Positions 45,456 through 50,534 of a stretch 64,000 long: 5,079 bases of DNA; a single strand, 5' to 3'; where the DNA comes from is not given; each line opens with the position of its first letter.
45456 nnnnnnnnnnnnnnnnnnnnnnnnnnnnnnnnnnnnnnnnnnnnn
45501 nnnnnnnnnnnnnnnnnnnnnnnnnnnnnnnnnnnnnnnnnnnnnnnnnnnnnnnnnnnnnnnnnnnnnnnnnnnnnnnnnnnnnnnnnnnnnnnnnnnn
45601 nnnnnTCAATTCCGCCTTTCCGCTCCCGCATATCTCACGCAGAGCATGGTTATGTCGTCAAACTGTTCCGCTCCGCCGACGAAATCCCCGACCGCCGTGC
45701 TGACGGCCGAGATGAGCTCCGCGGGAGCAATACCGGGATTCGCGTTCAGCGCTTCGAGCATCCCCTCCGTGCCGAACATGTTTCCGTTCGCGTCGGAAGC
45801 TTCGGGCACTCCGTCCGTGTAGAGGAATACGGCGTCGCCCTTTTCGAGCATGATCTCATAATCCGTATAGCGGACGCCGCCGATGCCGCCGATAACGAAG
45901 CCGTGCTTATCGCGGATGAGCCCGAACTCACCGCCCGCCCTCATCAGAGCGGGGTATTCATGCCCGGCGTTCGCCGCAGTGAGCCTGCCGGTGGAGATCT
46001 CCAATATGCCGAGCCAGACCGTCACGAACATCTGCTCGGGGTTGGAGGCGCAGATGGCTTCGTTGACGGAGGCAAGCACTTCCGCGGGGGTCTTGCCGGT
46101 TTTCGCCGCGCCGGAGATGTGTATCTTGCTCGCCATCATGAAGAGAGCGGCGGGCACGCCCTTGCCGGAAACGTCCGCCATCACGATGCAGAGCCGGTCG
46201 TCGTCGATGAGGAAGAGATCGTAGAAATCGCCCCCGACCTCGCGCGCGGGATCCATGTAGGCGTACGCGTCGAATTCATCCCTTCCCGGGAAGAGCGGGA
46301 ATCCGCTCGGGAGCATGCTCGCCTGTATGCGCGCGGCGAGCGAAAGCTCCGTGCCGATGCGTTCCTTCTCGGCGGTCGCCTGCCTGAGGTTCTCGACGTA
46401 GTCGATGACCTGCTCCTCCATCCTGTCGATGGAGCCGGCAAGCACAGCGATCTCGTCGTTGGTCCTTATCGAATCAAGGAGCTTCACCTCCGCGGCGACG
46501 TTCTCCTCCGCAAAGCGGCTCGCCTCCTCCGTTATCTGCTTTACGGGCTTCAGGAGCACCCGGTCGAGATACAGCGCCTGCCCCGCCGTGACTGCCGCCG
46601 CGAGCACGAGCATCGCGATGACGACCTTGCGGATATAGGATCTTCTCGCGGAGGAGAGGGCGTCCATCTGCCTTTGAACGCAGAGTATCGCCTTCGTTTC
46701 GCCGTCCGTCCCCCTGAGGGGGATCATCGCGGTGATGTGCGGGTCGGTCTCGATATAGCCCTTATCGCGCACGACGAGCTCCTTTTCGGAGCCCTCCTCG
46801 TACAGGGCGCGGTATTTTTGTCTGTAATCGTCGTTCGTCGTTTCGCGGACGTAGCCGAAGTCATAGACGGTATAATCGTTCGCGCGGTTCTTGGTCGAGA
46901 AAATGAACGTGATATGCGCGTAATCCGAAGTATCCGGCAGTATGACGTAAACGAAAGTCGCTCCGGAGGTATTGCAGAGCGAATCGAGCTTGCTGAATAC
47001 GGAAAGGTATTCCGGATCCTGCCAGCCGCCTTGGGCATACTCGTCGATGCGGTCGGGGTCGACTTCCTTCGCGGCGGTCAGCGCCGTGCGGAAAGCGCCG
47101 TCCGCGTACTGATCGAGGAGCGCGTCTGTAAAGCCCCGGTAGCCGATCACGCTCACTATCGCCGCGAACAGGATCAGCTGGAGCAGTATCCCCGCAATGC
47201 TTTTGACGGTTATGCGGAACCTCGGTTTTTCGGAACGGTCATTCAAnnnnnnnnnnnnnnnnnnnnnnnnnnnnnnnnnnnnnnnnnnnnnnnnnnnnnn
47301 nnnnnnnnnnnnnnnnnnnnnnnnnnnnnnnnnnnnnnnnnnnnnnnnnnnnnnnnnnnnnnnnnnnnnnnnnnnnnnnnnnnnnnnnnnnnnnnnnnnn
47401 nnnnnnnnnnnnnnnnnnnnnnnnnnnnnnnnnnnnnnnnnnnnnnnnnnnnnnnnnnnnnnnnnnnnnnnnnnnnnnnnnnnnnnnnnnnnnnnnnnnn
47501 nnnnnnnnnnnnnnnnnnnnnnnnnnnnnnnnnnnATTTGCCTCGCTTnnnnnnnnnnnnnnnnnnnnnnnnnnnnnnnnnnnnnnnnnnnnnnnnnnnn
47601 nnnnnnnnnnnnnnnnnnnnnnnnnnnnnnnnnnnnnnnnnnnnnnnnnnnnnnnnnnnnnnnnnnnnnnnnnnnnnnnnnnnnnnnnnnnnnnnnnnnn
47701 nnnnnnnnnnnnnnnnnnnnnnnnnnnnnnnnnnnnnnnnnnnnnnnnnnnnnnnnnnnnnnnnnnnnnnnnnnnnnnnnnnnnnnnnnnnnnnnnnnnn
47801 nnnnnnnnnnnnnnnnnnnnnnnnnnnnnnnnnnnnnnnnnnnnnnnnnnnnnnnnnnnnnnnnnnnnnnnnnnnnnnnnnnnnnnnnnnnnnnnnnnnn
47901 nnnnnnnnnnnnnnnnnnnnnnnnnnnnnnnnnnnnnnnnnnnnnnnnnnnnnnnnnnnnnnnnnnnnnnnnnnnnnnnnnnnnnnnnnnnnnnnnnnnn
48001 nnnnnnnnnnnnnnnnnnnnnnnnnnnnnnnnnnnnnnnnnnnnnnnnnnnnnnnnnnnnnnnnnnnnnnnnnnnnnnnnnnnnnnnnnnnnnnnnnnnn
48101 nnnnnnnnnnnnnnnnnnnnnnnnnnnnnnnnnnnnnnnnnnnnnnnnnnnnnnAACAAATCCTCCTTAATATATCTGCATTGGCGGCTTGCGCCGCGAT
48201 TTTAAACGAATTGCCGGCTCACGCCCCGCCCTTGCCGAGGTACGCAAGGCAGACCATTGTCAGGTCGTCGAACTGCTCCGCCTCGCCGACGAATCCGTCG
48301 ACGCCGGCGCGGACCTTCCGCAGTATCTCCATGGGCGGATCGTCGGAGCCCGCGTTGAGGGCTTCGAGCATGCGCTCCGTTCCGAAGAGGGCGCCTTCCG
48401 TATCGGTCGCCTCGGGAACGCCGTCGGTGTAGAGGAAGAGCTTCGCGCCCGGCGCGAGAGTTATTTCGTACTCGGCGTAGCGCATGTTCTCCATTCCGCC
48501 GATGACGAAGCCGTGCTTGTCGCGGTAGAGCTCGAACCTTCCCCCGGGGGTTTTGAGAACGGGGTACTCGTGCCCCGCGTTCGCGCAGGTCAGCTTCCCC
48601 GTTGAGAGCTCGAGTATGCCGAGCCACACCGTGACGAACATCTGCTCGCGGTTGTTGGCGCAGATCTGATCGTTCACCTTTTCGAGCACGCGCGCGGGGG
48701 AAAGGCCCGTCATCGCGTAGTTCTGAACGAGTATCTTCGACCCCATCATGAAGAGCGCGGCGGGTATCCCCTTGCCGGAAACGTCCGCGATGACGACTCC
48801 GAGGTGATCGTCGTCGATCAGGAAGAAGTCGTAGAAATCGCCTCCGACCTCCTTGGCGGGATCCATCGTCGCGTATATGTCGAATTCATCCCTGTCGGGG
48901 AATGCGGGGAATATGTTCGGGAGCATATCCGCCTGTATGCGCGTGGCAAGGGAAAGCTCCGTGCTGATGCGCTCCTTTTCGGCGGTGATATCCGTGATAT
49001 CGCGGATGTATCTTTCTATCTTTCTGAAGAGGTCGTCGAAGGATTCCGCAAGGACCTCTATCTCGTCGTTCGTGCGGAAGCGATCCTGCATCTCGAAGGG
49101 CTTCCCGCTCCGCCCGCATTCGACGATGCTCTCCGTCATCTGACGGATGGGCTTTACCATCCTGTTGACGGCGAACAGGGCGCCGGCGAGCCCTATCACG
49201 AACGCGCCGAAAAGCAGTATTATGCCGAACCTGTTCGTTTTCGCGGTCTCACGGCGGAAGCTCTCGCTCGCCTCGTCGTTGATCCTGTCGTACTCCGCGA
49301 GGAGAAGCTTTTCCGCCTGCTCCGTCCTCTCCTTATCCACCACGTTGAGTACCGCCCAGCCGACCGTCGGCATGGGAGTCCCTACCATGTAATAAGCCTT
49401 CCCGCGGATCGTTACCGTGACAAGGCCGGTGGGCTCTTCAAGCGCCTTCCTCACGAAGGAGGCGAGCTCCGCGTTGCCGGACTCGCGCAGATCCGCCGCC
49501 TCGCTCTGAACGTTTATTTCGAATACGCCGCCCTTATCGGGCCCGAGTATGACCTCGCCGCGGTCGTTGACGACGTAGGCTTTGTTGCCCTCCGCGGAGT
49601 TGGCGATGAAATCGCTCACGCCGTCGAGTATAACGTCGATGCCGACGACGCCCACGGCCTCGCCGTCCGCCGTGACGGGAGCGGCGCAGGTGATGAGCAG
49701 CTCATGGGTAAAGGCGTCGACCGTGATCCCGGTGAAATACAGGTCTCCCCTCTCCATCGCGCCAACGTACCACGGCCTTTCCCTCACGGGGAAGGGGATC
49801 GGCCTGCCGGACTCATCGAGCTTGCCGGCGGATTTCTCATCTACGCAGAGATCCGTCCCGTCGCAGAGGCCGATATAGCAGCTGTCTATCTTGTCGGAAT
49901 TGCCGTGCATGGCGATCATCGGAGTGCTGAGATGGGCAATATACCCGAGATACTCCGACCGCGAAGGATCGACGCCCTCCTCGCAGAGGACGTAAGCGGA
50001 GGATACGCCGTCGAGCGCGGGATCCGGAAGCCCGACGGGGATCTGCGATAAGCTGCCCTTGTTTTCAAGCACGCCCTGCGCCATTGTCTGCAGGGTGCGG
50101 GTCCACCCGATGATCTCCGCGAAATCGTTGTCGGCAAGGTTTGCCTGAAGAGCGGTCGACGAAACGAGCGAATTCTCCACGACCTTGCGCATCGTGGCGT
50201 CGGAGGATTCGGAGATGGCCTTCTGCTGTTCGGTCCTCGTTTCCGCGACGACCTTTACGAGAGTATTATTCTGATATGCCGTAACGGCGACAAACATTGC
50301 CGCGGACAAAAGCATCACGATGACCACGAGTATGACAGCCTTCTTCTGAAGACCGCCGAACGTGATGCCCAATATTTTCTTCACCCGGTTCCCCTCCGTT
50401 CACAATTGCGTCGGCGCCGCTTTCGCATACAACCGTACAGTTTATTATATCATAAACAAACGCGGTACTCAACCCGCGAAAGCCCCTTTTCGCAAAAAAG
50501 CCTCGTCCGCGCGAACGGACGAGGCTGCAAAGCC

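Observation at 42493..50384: Eight-gene, sigma-factor-less partner-switching-like operon linking envelope sensors to a VanX-like dipeptidase and a (p)ppGpp-hydrolase-like HD protein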

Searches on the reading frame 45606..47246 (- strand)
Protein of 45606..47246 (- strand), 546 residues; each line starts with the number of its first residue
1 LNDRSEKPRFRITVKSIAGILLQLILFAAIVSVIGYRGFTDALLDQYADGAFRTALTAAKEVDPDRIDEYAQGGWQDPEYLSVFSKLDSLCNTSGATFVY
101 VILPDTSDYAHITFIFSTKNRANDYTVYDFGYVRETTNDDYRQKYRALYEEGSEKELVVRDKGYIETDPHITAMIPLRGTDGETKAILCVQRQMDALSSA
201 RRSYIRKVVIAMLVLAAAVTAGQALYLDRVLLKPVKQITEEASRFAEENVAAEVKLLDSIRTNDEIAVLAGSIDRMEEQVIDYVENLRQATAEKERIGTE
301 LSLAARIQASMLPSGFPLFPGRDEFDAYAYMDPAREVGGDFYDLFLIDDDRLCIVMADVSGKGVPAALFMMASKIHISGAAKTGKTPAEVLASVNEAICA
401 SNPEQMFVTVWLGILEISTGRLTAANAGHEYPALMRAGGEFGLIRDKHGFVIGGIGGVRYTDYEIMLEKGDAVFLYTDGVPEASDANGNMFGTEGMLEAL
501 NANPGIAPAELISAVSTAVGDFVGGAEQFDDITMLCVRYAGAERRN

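Call 4: search_protein_families(library=pfam, proteins=[window:45606-47246:-], max_evalue=0.01)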
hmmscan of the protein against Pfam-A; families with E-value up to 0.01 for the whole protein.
window:45606-47246:- (546 aa): 2 families
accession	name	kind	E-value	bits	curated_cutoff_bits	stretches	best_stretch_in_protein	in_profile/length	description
PF07228.17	SpoIIE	-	5.2e-49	167.2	25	1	348-539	1-191/192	Stage II sporulation protein E (SpoIIE)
PF00672.30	HAMP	-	0.00043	21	25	1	229-276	4-47/53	HAMP domain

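Call 5: search_protein_families(library=ncbifam, proteins=[window:45606-47246:-], max_evalue=0.01)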
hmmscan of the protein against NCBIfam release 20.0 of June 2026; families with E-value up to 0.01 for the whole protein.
window:45606-47246:- (546 aa): 11 families
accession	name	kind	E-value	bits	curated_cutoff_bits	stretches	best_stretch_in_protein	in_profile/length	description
NF038263.1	prot_phos_SiaA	equivalog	6.8e-23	81.1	700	1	202-538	305-656/658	biofilm regulation protein phosphatase SiaA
NF045505.1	RR_RssB_Pseudo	equivalog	1e-10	41.2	700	1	304-482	159-340/394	two-component system response regulator RssB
NF033092.0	HK_WalK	equivalog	7.6e-08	31.4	725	1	147-296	121-259/594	cell wall metabolism sensor histidine kinase WalK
TIGR02865.1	spore_II_E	equivalog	7.8e-06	24.2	490.8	1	336-538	565-762/764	stage II sporulation protein E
NF040691.1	MtrAB_MtrB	equivalog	3e-05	23.2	450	1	13-289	6-266/507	MtrAB system histidine kinase MtrB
NF046118.1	T4SS_BAB2_0123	subfamily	0.0047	17.2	100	1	215-319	38-139/145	BAB2_0123 family type IV secretion system effector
NF007896.0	PRK10600.1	equivalog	0.0049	15.6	578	1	194-294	141-237/598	nitrate/nitrite two-component system sensor histidine kinase NarX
TIGR01386.1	cztS_silS_copS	subfamily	0.0057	15.7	292.55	1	176-287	135-241/457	heavy metal sensor histidine kinase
NF058645.1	MCPCtpMPsAe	equivalog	0.0066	15.3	900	1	191-302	186-298/558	methyl-accepting chemotaxis protein CtpM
NF012163.2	BaeS_SmeS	equivalog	0.009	15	500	0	205-292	162-245/457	sensor histidine kinase efflux regulator BaeS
NF053592.1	HK_near_YfiR_like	equivalog_domain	0.0091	15.6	194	0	181-279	127-220/223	sensor histidine kinase, YfiR-like protein-associated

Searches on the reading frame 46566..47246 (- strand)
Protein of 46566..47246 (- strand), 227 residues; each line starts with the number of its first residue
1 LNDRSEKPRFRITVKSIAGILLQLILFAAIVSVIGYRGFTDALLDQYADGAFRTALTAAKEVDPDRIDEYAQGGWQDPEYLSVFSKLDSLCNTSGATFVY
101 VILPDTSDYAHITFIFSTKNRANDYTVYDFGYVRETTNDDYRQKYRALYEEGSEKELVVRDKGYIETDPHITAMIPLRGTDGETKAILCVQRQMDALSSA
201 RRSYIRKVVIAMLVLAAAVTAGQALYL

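Call 78: search_protein_families(library=pfam, proteins=[window:46566-47246:-], max_evalue=5)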
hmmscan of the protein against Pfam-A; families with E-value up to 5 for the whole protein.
seq(227 aa): 1 family
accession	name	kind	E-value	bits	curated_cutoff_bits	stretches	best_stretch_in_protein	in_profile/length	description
PF18920.5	DUF5671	-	0.053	13.8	28.4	1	191-225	64-98/132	Domain of unknown function (DUF5671)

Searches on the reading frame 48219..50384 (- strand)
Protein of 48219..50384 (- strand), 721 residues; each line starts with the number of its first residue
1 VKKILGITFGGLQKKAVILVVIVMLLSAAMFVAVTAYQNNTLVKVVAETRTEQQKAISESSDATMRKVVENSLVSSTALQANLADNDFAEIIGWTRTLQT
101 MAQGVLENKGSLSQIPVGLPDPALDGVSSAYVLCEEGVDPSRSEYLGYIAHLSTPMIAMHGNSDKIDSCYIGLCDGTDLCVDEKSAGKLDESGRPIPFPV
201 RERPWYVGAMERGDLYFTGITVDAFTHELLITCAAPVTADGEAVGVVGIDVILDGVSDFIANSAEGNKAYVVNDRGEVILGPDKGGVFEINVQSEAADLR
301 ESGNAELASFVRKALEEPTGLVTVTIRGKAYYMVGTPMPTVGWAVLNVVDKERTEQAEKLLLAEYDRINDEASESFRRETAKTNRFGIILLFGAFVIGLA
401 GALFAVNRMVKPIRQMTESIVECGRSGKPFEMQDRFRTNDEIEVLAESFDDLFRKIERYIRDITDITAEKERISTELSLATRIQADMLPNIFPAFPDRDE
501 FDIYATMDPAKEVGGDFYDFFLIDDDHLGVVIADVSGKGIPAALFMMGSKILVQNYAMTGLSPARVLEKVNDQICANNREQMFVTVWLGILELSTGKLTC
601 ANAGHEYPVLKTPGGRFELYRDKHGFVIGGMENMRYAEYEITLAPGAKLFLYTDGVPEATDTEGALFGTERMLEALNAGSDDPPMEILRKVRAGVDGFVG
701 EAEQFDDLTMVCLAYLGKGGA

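Call 4: search_protein_families(library=pfam, proteins=[window:48219-50384:-], max_evalue=0.01)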
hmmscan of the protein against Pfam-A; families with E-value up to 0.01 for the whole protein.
window:48219-50384:- (721 aa): 3 families
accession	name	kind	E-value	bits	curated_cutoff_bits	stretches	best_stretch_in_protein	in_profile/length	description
PF07228.17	SpoIIE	-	3.3e-51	174.4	25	1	524-713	1-189/192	Stage II sporulation protein E (SpoIIE)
PF02743.24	dCache_1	-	5e-15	56.1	45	1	196-345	91-237/240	Cache domain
PF22673.2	MCP-like_PDC_1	-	4.8e-05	24.2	27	1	201-254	55-109/113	Methyl-accepting chemotaxis protein-like, first PDC sensor domain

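Call 5: search_protein_families(library=ncbifam, proteins=[window:48219-50384:-], max_evalue=0.01)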
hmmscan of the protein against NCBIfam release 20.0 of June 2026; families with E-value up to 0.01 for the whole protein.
window:48219-50384:- (721 aa): 8 families
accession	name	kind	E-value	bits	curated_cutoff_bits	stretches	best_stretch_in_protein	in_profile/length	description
NF038263.1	prot_phos_SiaA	equivalog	1.7e-24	86.4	700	1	204-713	139-655/658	biofilm regulation protein phosphatase SiaA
NF045505.1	RR_RssB_Pseudo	equivalog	3.5e-14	52.7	700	1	481-659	160-341/394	two-component system response regulator RssB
NF052458.1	PhdiestGepA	equivalog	3e-07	29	1200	1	200-285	165-253/840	phosphodiesterase GepA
TIGR02865.1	spore_II_E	equivalog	2.4e-06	25.9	490.8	1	511-695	564-744/764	stage II sporulation protein E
NF058645.1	MCPCtpMPsAe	equivalog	3e-05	23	900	1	394-478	215-298/558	methyl-accepting chemotaxis protein CtpM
NF038389.1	ArsS_fam_HK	equivalog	0.00024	20.7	250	1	378-458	122-201/403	ArsS family sensor histidine kinase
NF033092.0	HK_WalK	equivalog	0.004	15.8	725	1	394-474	186-261/594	cell wall metabolism sensor histidine kinase WalK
NF033094.0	HK_VanS_O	exception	0.0056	16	720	1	392-458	54-119/345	vancomycin resistance histidine kinase VanS-O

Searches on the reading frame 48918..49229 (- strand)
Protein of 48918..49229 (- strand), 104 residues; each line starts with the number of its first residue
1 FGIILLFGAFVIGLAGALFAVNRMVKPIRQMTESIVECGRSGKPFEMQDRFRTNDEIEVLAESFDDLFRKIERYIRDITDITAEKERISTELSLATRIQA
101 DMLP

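Call 78: search_protein_families(library=pfam, proteins=[window:48918-49229:-], max_evalue=5)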
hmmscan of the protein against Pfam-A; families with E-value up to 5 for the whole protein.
seq(104 aa): 4 families
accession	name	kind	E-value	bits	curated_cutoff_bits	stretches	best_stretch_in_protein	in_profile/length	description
PF00672.30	HAMP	-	0.00038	21.2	25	1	21-72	3-52/53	HAMP domain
PF10157.14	BORCS6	-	0.028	15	35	1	56-85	15-44/101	BLOC-1-related complex sub-unit 6 C-terminal helix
PF23234.1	WH4_Lhr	-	0.12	12.4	27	1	8-33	55-80/87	Large helicase-related protein, winged-helix domain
PF11268.13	DUF3071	-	0.18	12.4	26.9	1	37-91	51-102/168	Protein of unknown function (DUF3071)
